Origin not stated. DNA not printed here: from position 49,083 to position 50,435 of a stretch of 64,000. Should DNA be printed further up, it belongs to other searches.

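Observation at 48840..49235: Large heptad-repeat palindrome: 14 direct NNGAACT heptads, a GC hairpin, and 5 inverted AGTTCTN heptads upstream of the ferredoxin oxidoreductase operon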

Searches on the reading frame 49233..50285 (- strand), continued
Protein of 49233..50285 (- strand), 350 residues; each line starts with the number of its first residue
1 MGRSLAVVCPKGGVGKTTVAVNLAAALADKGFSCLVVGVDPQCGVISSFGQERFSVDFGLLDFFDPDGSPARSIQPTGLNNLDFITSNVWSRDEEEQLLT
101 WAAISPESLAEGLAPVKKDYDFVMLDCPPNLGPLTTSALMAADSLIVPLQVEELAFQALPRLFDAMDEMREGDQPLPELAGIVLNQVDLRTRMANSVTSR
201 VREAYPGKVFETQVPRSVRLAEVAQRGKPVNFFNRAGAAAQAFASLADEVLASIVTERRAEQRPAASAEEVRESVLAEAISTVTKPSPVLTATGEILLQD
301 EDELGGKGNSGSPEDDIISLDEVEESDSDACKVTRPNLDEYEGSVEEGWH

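Call 40: find_encoding_contigs(protein=P0121, flank=3000, max_places=3)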
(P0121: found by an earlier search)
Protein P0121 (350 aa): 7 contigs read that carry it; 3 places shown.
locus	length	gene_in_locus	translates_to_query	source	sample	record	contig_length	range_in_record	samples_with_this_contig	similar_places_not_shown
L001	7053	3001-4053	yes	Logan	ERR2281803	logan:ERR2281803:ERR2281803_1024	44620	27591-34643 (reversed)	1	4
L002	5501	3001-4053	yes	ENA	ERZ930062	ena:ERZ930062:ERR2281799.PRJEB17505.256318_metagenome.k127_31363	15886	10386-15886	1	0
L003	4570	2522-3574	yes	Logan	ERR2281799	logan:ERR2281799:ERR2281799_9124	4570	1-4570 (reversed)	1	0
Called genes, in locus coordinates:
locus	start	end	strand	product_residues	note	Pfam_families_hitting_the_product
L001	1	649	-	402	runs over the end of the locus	PF07228:SpoIIE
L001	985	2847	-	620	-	-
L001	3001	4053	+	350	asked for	PF00142:Fer4_NifH (faint), PF01656:CbiA, PF02374:ArsA_ATPase (weak), PF06564:CBP_BcsQ, PF09140:MipZ (faint), PF10609:ParA, PF13614:AAA_31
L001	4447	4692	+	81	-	PF13534:Fer4_17 (faint), PF25160:LdpA_Fe-S-bd (faint), PF12797:Fer4_2 (faint), PF00037:Fer4 (weak), PF13237:Fer4_10, PF14697:Fer4_21, PF12838:Fer4_7, PF13187:Fer4_9 (weak), +3 more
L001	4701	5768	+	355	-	PF01855:POR_N, PF17147:PFOR_II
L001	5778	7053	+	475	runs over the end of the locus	PF02775:TPP_enzyme_C, PF01558:POR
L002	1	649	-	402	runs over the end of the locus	PF07228:SpoIIE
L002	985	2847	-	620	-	-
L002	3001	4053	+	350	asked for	PF00142:Fer4_NifH (faint), PF01656:CbiA, PF02374:ArsA_ATPase (weak), PF06564:CBP_BcsQ, PF09140:MipZ (faint), PF10609:ParA, PF13614:AAA_31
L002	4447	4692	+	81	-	PF13534:Fer4_17 (faint), PF25160:LdpA_Fe-S-bd (faint), PF12797:Fer4_2 (faint), PF00037:Fer4 (weak), PF13237:Fer4_10, PF14697:Fer4_21, PF12838:Fer4_7, PF13187:Fer4_9 (weak), +3 more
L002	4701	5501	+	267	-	?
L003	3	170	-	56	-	?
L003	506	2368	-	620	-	-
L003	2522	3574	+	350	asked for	PF00142:Fer4_NifH (faint), PF01656:CbiA, PF02374:ArsA_ATPase (weak), PF06564:CBP_BcsQ, PF09140:MipZ (faint), PF10609:ParA, PF13614:AAA_31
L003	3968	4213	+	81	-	PF13534:Fer4_17 (faint), PF25160:LdpA_Fe-S-bd (faint), PF12797:Fer4_2 (faint), PF00037:Fer4 (weak), PF13237:Fer4_10, PF14697:Fer4_21, PF12838:Fer4_7, PF13187:Fer4_9 (weak), +3 more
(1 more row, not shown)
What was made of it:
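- Tried and rejected: Look-up of P0121 turned out to be the window's own ParA (call 40).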

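Call 41: find_related_loci(query=window:49236-50285:-, collection=metagenome_contigs, flank=1500)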
Query window:49236-50285:- (350 aa) in metagenome_contigs; peptide patterns used: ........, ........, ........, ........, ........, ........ (x = any residue, [..] = any of these).
600 stretches matched a pattern (row limit reached: there are more); 1 encode a relative of the query (tblastn E <= 1e-3); 1 distinct loci.
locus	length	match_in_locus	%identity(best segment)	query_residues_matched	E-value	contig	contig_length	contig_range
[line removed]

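Call 56: find_encoding_contigs(protein=P0004, flank=1500, max_places=3)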
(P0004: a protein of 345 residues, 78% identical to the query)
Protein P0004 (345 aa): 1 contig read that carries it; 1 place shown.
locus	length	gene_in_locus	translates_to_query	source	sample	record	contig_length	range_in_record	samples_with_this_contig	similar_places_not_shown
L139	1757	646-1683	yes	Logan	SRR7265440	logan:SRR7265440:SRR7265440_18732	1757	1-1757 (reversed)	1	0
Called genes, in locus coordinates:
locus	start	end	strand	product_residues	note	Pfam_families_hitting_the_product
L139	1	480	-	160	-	?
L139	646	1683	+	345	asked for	PF00142:Fer4_NifH (faint), PF01656:CbiA, PF02374:ArsA_ATPase (weak), PF06564:CBP_BcsQ, PF09140:MipZ (faint), PF10609:ParA, PF13614:AAA_31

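Call 57: find_encoding_contigs(protein=P0005, flank=1500, max_places=3)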
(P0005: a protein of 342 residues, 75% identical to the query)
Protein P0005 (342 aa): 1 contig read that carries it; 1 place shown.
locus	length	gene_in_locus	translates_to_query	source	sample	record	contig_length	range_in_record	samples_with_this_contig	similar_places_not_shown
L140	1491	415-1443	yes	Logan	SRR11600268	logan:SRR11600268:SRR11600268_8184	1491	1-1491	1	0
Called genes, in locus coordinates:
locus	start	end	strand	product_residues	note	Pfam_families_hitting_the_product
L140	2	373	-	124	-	?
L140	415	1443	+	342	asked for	PF00142:Fer4_NifH (weak), PF01656:CbiA, PF02374:ArsA_ATPase (weak), PF06564:CBP_BcsQ, PF09140:MipZ (faint), PF10609:ParA, PF13614:AAA_31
